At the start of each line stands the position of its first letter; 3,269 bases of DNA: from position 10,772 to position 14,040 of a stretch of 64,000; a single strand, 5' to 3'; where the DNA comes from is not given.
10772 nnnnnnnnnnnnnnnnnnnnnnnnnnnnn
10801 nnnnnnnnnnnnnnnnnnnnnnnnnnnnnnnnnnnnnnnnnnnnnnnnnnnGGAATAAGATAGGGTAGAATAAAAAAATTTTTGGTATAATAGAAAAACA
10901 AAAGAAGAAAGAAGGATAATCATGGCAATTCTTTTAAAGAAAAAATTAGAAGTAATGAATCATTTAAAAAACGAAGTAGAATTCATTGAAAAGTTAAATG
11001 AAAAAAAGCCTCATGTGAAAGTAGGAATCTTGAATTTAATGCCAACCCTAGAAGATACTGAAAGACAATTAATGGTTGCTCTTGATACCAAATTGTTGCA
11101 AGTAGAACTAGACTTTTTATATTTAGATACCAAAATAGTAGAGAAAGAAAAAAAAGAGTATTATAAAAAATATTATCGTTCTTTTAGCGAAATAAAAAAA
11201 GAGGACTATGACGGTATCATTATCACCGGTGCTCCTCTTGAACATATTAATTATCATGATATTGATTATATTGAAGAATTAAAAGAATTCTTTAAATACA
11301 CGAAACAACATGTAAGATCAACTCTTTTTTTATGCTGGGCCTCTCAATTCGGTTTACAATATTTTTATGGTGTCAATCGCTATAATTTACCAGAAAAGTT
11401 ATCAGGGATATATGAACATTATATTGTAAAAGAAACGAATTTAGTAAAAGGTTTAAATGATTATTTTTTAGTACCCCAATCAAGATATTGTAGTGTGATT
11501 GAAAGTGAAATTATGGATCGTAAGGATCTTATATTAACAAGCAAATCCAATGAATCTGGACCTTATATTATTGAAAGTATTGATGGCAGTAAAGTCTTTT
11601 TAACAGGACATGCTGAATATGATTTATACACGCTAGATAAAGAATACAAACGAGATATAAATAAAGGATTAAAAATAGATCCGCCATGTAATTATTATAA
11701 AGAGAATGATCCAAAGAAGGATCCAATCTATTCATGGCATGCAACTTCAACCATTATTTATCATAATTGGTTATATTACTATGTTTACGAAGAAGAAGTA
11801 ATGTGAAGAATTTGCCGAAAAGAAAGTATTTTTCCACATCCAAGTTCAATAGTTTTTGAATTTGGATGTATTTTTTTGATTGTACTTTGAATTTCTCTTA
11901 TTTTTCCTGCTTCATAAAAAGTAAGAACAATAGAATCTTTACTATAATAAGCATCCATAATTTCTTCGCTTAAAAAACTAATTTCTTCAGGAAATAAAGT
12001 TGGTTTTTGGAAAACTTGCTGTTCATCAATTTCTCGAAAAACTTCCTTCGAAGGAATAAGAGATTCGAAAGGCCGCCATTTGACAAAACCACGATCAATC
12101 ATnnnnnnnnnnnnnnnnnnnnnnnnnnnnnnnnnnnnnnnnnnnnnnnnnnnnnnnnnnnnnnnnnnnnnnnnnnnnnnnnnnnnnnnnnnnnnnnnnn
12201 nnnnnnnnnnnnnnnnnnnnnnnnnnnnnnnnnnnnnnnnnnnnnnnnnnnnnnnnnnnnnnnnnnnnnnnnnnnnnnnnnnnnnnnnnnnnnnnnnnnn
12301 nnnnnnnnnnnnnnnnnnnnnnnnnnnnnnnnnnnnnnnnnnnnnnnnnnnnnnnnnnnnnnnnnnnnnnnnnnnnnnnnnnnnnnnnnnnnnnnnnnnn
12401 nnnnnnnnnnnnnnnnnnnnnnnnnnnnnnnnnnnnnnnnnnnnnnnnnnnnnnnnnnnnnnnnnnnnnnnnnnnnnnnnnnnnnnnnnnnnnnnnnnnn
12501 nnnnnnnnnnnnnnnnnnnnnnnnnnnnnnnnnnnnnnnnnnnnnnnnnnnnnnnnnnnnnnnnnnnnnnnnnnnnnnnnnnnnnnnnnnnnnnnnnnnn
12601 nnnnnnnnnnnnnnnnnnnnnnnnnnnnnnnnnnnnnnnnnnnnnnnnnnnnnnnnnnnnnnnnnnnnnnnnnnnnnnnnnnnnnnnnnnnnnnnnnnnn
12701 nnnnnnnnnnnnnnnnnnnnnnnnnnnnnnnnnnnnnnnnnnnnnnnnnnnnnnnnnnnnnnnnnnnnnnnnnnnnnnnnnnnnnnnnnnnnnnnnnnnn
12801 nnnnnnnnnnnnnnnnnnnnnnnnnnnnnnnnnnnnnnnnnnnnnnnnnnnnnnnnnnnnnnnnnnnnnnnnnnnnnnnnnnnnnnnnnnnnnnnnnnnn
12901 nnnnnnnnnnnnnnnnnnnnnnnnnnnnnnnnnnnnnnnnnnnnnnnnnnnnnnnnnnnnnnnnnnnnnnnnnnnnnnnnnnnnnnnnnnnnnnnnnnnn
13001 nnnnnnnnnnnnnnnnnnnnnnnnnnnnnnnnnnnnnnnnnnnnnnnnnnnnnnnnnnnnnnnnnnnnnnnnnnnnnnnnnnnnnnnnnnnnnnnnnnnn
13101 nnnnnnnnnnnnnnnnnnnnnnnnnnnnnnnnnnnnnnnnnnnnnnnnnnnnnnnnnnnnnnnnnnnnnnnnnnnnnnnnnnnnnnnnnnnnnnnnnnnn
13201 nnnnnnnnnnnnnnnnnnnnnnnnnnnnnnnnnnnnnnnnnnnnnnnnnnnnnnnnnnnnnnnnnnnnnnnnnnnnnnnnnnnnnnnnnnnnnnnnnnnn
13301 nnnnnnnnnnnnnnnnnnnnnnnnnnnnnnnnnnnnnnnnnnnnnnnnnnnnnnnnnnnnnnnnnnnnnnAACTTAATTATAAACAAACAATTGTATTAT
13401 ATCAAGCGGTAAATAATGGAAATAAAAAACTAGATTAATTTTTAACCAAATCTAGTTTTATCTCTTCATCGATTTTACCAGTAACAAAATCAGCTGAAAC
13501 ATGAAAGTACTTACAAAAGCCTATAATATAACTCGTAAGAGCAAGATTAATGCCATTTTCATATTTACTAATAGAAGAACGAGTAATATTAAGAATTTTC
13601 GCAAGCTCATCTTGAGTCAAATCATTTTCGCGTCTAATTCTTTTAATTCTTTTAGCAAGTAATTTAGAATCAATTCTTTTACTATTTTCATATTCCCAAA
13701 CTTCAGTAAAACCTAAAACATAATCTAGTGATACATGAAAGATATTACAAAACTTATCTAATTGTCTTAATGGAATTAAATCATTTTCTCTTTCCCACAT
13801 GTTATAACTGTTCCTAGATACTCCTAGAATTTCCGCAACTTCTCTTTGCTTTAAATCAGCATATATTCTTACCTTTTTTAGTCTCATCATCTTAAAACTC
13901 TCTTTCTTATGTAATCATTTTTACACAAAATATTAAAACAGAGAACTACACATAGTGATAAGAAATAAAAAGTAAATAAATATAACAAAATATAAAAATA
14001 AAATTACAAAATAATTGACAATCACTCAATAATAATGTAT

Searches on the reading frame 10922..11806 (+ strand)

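Call 9: search_protein_families(library=pfam, proteins=[window:10922-11806:+], max_evalue=0.01)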
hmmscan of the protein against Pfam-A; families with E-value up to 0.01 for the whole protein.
window:10922-11806:+ (294 aa): 1 family
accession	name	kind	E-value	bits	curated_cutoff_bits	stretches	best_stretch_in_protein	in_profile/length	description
PF04204.22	HTS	-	8.5e-93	311.1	27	1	3-291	2-295/298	Homoserine O-succinyltransferase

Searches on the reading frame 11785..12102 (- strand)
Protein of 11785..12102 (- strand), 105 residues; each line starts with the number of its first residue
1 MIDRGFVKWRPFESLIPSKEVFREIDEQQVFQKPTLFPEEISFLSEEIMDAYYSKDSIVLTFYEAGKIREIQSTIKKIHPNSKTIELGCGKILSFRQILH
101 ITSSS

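Call 9: search_protein_families(library=pfam, proteins=[window:11785-12102:-], max_evalue=0.01)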
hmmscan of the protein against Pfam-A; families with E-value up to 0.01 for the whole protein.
window:11785-12102:- (105 aa): 1 family
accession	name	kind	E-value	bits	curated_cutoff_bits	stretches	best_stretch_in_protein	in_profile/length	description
PF08863.15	YolD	-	2.1e-10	41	27.5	1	23-101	11-93/94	YolD-like protein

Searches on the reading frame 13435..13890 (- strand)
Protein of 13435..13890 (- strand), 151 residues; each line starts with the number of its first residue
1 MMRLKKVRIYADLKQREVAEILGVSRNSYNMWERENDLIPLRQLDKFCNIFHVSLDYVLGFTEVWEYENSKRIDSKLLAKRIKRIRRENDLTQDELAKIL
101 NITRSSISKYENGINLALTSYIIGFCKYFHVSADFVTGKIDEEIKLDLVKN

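Call 9: search_protein_families(library=pfam, proteins=[window:13435-13890:-], max_evalue=0.01)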
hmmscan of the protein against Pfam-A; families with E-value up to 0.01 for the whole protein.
window:13435-13890:- (151 aa): 23 families
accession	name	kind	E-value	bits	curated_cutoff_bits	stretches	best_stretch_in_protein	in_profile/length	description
PF01381.28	HTH_3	-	4.5e-24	84.7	23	2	82-135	1-54/55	Helix-turn-helix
PF12844.13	HTH_19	-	4.3e-19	68.6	30.2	2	80-113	2-35/64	Helix-turn-helix domain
PF13560.12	HTH_31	-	4.3e-16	59.4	27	2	78-133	2-58/64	Helix-turn-helix domain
PF13443.12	HTH_26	-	1.1e-10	42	22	2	81-131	1-52/63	Cro/C1-type HTH DNA-binding domain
PF04545.22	Sigma70_r4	-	5.7e-08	32.6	24.1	1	86-110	16-40/50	Sigma-70, region 4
PF15731.11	MqsA_antitoxin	-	6.1e-08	33.3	30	1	70-116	61-108/131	Antitoxin component of bacterial toxin-antitoxin system, MqsA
PF13744.12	HTH_37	-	8.5e-08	32.3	27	1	78-113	19-54/80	Helix-turn-helix domain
PF20432.4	Xre-like-HTH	-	5e-07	30.4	25.8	1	72-109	5-42/63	Antitoxin Xre-like helix-turn-helix domain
PF13412.12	HTH_24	-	6.9e-06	26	21.9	0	84-110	11-37/48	Winged helix-turn-helix DNA-binding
PF08281.18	Sigma70_r4_2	-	7.1e-06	26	25.7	0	10-29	24-43/54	Sigma-70, region 4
PF13384.12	HTH_23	-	8.8e-06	25.8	24.6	0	3-30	7-35/50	Homeodomain-like domain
PF13545.12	HTH_Crp_2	-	1.8e-05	25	27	0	86-109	18-41/70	Crp-like helix-turn-helix domain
PF12728.13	HTH_17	-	9.1e-05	23.1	27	0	16-28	5-17/51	Helix-turn-helix domain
PF08279.18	HTH_11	-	0.00014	22.1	25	1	86-110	11-35/55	HTH domain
PF12802.13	MarR_2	-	0.00029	21.4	27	0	86-109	15-39/61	MarR family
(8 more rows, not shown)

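Call 11: search_protein_families(library=ncbifam, proteins=[window:13435-13890:-], max_evalue=0.01)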
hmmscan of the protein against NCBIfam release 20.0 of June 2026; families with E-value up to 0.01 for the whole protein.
window:13435-13890:- (151 aa): 29 families (the best 25 are shown)
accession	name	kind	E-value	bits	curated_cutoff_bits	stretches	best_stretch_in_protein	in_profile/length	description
NF041951.1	phage_RstR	subfamily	1.2e-22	80.2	80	2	78-144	3-69/108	RstR family transcriptional repressor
NF041575.1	antitoxPezA_Strep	equivalog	4.9e-20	72.1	290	2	78-135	2-59/158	type II toxin-antitoxin system antitoxin PezA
TIGR03830.1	CxxCG_CxxCG_HTH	subfamily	2.3e-15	56.5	61.8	2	70-113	58-101/127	type II TA system antitoxin MqsA family protein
NF052239.1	antitox_spr1629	equivalog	2.9e-10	39.8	335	2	80-138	5-63/377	spr1629 family repressor/antitoxin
TIGR03070.1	couple_hipB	subfamily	3.5e-10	39.7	71.65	1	78-113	3-38/58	type II toxin-antitoxin system Y4mF family antitoxin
NF007257.0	PRK09706.1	subfamily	1.1e-09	38.2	101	1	74-113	2-41/135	transcriptional repressor DicA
NF007271.0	PRK09726.1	equivalog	2e-09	37.3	79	1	75-114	10-49/88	type II toxin-antitoxin system antitoxin HipB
NF047948.1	male_kill_WMK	equivalog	3.3e-09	36.6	300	1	66-133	149-218/300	WO male-killing family protein Wmk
NF003162.0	PRK04140.1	equivalog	7e-09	35.1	263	1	79-117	128-166/317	transcriptional regulator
TIGR02937.1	sigma70-ECF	superfamily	1.3e-06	28.2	42.9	1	81-112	124-155/165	sigma-70 family RNA polymerase sigma factor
NF007408.0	PRK09943.1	equivalog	1.5e-06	27.9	211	0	3-58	11-66/185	HTH-type transcriptional regulator PuuR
NF038139.1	Reg_Aceta_RamB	equivalog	8.7e-06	24.6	700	1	79-138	4-63/465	acetate metabolism transcriptional regulator RamB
NF049845.1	Xre_ParS_antitoxin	subfamily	1.5e-05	25.1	90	0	79-112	4-37/112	type II RES/Xre toxin-antitoxin system antitoxin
NF040522.1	VC1465_fam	subfamily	1.7e-05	24.8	70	0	5-40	2-37/111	VC1465 family Xer recombination activation factor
NF007481.0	PRK10072.1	equivalog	2.4e-05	24.8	110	0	80-111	36-67/96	HTH-type transcriptional regulator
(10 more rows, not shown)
